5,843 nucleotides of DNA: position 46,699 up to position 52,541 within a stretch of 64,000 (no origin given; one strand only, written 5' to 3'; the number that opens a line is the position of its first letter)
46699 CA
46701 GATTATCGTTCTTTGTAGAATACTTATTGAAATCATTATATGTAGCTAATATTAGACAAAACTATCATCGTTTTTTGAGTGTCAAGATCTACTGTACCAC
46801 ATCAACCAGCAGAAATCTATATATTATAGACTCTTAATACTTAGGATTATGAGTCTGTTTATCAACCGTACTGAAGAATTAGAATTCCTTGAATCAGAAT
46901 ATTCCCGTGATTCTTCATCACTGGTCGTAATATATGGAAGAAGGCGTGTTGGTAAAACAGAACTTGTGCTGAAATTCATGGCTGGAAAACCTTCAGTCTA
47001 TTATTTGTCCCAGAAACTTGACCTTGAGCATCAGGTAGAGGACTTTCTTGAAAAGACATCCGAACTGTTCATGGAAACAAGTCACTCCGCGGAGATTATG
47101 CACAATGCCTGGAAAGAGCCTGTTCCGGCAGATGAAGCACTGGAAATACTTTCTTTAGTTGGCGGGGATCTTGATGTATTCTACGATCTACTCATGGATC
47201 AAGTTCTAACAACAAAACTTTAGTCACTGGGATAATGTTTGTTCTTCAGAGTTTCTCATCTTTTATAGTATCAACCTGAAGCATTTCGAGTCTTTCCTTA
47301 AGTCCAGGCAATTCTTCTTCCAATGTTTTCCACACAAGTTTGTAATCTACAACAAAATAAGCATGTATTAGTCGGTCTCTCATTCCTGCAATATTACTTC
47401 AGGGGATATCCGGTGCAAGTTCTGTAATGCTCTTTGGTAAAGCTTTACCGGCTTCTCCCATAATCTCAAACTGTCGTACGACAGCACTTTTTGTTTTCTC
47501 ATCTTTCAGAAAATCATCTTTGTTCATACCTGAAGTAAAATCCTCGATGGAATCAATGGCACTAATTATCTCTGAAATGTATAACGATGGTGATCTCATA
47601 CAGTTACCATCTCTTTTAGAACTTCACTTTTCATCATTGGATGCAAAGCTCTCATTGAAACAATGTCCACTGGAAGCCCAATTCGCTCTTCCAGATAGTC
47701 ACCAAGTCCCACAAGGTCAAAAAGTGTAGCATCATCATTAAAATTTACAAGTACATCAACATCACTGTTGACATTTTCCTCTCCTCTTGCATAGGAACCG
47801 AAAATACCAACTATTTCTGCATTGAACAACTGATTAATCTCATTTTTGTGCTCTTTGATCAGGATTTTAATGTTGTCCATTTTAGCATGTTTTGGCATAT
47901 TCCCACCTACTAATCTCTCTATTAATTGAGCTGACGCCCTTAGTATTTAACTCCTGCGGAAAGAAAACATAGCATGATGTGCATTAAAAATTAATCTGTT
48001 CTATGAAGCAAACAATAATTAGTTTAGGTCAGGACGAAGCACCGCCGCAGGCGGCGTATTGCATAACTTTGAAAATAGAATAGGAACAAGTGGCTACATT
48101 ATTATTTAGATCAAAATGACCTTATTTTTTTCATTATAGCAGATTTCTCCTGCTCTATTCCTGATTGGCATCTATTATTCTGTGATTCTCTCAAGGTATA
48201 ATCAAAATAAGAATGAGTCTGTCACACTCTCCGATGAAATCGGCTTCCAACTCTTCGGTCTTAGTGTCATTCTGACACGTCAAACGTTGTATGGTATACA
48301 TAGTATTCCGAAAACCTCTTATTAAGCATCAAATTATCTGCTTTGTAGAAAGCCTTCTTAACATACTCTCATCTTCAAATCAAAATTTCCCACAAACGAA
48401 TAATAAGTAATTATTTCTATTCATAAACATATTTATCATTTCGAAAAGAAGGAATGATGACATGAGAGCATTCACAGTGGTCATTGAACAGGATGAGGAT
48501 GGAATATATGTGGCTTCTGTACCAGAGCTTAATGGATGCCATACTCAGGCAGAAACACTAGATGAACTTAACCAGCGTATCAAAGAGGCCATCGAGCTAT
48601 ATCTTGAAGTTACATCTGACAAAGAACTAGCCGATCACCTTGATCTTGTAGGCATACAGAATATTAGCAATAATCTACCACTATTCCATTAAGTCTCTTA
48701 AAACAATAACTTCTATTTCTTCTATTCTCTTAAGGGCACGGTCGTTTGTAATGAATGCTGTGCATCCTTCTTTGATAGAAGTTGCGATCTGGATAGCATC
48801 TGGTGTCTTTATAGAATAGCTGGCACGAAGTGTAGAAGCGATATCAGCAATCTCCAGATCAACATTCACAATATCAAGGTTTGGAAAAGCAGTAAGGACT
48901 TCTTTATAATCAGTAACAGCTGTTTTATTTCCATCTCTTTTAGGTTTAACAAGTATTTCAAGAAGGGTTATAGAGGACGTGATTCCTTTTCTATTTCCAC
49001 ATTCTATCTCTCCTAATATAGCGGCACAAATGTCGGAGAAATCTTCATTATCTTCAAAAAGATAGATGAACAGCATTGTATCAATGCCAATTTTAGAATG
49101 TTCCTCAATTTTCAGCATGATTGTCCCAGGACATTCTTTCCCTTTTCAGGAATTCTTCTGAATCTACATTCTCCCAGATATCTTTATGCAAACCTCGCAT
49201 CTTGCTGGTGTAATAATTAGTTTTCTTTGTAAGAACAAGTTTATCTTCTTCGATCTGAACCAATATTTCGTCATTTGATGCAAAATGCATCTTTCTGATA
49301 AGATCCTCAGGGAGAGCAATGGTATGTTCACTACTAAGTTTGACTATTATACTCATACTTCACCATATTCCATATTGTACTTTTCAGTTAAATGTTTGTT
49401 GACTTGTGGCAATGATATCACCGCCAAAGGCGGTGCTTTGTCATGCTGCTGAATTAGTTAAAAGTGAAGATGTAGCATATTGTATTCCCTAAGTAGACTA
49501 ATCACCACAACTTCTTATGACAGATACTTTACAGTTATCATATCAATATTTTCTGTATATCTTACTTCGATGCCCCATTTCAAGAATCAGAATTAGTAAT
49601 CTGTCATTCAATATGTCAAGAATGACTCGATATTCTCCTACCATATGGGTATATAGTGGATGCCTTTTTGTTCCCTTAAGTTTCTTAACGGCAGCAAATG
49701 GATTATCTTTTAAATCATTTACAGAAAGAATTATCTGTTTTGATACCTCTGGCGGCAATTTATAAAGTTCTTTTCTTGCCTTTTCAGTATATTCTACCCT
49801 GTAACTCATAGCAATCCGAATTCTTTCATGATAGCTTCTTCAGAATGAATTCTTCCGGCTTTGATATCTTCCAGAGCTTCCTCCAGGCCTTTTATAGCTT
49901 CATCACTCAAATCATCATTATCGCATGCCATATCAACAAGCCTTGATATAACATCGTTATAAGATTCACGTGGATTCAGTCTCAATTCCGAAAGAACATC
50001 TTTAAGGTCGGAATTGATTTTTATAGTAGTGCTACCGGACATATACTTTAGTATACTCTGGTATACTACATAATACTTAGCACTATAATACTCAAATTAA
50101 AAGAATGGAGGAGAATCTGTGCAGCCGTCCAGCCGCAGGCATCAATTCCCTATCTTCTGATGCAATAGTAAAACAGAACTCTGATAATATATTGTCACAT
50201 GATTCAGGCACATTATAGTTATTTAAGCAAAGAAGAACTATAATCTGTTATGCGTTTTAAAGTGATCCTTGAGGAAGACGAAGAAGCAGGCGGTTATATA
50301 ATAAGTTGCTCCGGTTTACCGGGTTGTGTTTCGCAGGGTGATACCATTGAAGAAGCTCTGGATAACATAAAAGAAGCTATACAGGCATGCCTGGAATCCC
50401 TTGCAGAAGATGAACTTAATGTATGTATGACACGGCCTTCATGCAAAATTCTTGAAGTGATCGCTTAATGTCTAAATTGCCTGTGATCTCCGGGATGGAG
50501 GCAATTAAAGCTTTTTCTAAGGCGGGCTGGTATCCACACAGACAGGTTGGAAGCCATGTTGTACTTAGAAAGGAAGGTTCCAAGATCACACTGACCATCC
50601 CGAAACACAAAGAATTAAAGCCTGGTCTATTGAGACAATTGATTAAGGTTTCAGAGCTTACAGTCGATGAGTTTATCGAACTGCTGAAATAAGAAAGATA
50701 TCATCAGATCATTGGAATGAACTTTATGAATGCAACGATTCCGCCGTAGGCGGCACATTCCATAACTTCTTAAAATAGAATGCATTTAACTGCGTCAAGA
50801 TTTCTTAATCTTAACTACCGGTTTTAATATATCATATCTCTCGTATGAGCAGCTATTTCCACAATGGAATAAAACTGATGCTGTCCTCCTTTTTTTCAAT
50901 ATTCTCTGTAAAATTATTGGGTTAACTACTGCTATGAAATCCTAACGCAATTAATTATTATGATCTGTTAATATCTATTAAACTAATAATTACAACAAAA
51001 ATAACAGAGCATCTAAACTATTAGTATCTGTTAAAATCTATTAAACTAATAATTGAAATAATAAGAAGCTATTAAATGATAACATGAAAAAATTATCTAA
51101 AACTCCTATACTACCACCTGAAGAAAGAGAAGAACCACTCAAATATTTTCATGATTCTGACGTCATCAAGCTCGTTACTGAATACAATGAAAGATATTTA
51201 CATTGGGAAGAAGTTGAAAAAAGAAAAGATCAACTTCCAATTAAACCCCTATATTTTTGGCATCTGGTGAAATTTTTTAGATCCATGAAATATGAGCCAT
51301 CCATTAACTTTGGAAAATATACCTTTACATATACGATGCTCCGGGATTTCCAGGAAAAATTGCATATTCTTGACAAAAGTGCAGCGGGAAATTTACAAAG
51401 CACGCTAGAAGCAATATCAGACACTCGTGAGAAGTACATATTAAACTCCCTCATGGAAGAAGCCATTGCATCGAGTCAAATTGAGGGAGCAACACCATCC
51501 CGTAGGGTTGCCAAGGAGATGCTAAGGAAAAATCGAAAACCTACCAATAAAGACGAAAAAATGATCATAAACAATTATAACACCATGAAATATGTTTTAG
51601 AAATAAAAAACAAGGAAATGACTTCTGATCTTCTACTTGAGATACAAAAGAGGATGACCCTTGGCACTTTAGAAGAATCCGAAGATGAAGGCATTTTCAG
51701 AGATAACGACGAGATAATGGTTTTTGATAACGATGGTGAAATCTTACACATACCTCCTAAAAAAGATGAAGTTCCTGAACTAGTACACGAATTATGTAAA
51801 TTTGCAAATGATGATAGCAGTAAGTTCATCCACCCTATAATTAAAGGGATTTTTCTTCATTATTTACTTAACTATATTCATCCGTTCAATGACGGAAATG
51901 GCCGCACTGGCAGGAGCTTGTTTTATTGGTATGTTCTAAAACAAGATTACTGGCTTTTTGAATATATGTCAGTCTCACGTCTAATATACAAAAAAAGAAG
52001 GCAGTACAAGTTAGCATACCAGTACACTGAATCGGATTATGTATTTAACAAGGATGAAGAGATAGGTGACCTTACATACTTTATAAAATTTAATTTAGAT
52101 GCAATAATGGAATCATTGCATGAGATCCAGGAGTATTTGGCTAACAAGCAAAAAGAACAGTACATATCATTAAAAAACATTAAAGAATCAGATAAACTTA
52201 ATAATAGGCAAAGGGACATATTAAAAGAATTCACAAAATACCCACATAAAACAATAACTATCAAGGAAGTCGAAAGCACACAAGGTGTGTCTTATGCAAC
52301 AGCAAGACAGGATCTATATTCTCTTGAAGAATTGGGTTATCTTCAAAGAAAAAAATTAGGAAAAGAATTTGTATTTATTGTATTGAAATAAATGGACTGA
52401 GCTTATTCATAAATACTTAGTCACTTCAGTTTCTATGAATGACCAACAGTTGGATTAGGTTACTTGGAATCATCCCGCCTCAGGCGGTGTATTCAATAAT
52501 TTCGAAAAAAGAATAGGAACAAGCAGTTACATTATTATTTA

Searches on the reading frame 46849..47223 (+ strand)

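Call 24: search_protein_families(library=pfam, proteins=[window:46849-47223:+], max_evalue=0.01)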
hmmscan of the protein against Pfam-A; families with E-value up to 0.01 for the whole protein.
window:46849-47223:+ (124 aa): 3 families
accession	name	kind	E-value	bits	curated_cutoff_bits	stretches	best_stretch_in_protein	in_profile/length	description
PF01637.24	ATPase_2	-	1.3e-11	45.2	33.2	1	4-114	1-104/225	ATPase domain predominantly from Archaea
PF13173.12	AAA_14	-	0.00022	21.7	27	1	24-76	3-56/129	AAA domain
PF13191.12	AAA_16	-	0.00043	21.3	32.6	1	4-90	2-96/167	AAA ATPase domain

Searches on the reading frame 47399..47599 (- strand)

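Call 23: search_protein_families(library=pfam, proteins=[window:47399-47599:-], max_evalue=0.01)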
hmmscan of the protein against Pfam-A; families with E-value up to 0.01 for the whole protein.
window:47399-47599:- (66 aa): 1 family
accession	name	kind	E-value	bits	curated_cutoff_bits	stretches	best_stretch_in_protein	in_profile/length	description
PF01934.22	HepT-like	-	3.5e-10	40.1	23.5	1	11-58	1-48/120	Ribonuclease HepT-like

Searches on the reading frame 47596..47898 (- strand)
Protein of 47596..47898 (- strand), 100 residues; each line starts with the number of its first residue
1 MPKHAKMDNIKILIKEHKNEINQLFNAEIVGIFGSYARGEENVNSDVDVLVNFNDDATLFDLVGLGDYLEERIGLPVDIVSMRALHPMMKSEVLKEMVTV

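Call 23: search_protein_families(library=pfam, proteins=[window:47596-47898:-], max_evalue=0.01)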
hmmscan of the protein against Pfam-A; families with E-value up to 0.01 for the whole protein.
window:47596-47898:- (100 aa): 4 families
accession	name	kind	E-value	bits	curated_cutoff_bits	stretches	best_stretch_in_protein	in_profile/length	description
PF01909.29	NTP_transf_2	-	2.6e-15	57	21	1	14-98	1-91/93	Nucleotidyltransferase domain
PF18765.7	Polbeta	-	5.2e-12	46.2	26.9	1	19-97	5-84/93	Polymerase beta, Nucleotidyltransferase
PF22600.2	MTPAP-like_central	-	0.0012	19.4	27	1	3-57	15-69/139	Poly(A) RNA polymerase, mitochondrial-like, central palm domain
PF14792.12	DNA_pol_B_palm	-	0.0074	16.9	25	1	8-55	8-51/113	DNA polymerase beta palm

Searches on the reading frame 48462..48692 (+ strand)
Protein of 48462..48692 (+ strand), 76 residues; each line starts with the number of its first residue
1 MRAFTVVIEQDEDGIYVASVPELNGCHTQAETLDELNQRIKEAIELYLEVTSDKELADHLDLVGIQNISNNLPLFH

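Call 23: search_protein_families(library=pfam, proteins=[window:48462-48692:+], max_evalue=0.01)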
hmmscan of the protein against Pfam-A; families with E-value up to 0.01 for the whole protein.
window:48462-48692:+ (76 aa): 3 families
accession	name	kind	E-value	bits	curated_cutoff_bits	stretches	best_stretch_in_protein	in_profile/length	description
PF15919.11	HicB_lk_antitox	-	7.1e-11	42.8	27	1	4-55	1-52/123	HicB_like antitoxin of bacterial toxin-antitoxin system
PF21748.3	UPF0150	-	9.4e-07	29.1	27.3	1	11-50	16-55/64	UPF0150-like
PF08972.17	DUF1902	-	0.0017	18.9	22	1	11-49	10-48/74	Domain of unknown function (DUF1902)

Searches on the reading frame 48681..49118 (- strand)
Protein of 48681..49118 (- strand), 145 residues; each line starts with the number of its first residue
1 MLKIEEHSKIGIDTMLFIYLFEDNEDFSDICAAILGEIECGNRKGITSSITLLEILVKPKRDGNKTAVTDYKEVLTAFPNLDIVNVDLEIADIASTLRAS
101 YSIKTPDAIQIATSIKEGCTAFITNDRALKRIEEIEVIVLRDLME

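Call 23: search_protein_families(library=pfam, proteins=[window:48681-49118:-], max_evalue=0.01)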
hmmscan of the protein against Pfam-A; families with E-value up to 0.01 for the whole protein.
window:48681-49118:- (145 aa): 1 family
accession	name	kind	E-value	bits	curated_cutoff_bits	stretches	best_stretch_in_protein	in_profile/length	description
PF01850.27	PIN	-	9.1e-19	68.7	23.6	1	12-133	3-118/120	PIN domain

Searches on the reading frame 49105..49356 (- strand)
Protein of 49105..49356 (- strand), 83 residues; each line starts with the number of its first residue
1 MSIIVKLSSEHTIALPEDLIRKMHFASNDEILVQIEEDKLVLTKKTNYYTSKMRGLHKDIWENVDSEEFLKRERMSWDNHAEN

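Call 23: search_protein_families(library=pfam, proteins=[window:49105-49356:-], max_evalue=0.01)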
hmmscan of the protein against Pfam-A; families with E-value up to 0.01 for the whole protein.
window:49105-49356:- (83 aa): 1 family
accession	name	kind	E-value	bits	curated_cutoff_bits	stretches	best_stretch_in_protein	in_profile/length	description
PF04014.23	MazE_antitoxin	-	0.0021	18.4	24.7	1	6-46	3-44/48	Antidote-toxin recognition MazE, bacterial antitoxin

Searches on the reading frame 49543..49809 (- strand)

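Call 23: search_protein_families(library=pfam, proteins=[window:49543-49809:-], max_evalue=0.01)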
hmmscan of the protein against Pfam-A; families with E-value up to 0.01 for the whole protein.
window:49543-49809:- (88 aa): 1 family
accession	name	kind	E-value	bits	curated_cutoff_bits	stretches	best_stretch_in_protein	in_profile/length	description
PF05016.21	ParE_toxin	-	9.1e-07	29.8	23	1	5-85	1-89/89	ParE toxin of type II toxin-antitoxin system, parDE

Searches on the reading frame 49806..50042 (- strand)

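Call 23: search_protein_families(library=pfam, proteins=[window:49806-50042:-], max_evalue=0.01)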
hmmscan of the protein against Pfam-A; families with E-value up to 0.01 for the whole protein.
window:49806-50042:- (78 aa): 2 families
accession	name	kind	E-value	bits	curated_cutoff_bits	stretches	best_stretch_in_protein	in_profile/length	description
PF24434.1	DUF7557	-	4.7e-08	32.8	25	1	5-41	2-37/45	Family of unknown function (DUF7557)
PF02697.20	VAPB_antitox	-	0.0012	20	27.9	1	6-60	2-57/69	Putative antitoxin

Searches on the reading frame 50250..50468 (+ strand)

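Call 23: search_protein_families(library=pfam, proteins=[window:50250-50468:+], max_evalue=0.01)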
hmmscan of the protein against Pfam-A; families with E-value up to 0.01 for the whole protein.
window:50250-50468:+ (72 aa): 3 families
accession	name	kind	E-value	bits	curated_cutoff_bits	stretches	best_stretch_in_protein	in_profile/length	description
PF15919.11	HicB_lk_antitox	-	1e-10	42.3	27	1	4-60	2-57/123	HicB_like antitoxin of bacterial toxin-antitoxin system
PF08972.17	DUF1902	-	0.00051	20.6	22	1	5-50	4-49/74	Domain of unknown function (DUF1902)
PF21748.3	UPF0150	-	0.0048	17.2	27.3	1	11-45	16-50/64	UPF0150-like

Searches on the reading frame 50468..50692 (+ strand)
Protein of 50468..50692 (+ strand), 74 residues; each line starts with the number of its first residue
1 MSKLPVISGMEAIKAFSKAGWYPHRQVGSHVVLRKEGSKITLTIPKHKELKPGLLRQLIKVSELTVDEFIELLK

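Call 23: search_protein_families(library=pfam, proteins=[window:50468-50692:+], max_evalue=0.01)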
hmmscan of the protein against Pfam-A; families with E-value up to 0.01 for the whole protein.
window:50468-50692:+ (74 aa): 1 family
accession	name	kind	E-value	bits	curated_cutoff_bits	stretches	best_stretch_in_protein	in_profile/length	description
PF07927.17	HicA_toxin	-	8.1e-18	64.7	27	1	11-62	3-56/58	HicA toxin of bacterial toxin-antitoxin,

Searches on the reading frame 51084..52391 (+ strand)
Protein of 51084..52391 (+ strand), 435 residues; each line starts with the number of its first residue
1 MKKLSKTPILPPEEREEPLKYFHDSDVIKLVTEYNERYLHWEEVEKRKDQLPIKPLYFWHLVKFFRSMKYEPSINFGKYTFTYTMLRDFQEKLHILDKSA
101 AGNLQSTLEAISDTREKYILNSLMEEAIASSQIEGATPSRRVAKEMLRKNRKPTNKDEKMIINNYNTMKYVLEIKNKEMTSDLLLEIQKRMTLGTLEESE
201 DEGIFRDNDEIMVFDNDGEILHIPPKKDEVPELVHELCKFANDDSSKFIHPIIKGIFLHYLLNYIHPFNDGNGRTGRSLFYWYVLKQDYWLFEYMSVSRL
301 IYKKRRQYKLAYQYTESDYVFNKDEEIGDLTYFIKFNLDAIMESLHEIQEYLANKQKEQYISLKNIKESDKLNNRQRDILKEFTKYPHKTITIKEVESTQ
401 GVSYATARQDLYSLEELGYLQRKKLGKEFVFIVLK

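Call 23: search_protein_families(library=pfam, proteins=[window:51084-52391:+], max_evalue=0.01)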
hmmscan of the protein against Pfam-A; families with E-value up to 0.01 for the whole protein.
window:51084-52391:+ (435 aa): 4 families
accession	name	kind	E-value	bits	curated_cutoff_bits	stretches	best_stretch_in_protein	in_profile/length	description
PF02661.23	Fic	-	2.9e-18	66.9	24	1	180-283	3-92/93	Fic/DOC family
PF08220.18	HTH_DeoR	-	0.0001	22.4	21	1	376-423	2-47/57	DeoR-like helix-turn-helix domain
PF13776.11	DUF4172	-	0.00096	19.8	25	1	99-139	27-68/82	Domain of unknown function (DUF4172)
PF13784.11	Fic_N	-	0.0045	17.4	26.7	0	102-172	12-81/82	Fic/DOC family N-terminal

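Call 25: find_encoding_contigs(protein=window:51084-52391:+, flank=10000, max_places=10)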
Protein window:51084-52391:+ (435 aa): no gene with exactly this product is on record in the collection.

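Call 83: search_protein_families(library=ncbifam, proteins=[window:51084-52391:+], max_evalue=0.001)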
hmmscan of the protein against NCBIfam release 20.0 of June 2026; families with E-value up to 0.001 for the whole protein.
window:51084-52391:+ (435 aa): 3 families
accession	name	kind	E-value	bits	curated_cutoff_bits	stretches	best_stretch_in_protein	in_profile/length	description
NF046030.1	ProtAdlyltaseSoFic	equivalog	6.9e-16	58.1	550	1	124-433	57-348/361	protein adenylyltransferase Fic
TIGR02613.1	mob_myst_B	hypoth_equivalog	0.00038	20.4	124.4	0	256-309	113-167/186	mobile mystery protein B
NF041397.1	TranRegGlpR_Halo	equivalog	0.0004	20.1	300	0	374-424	5-53/253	HTH-type transcriptional regulator GlpR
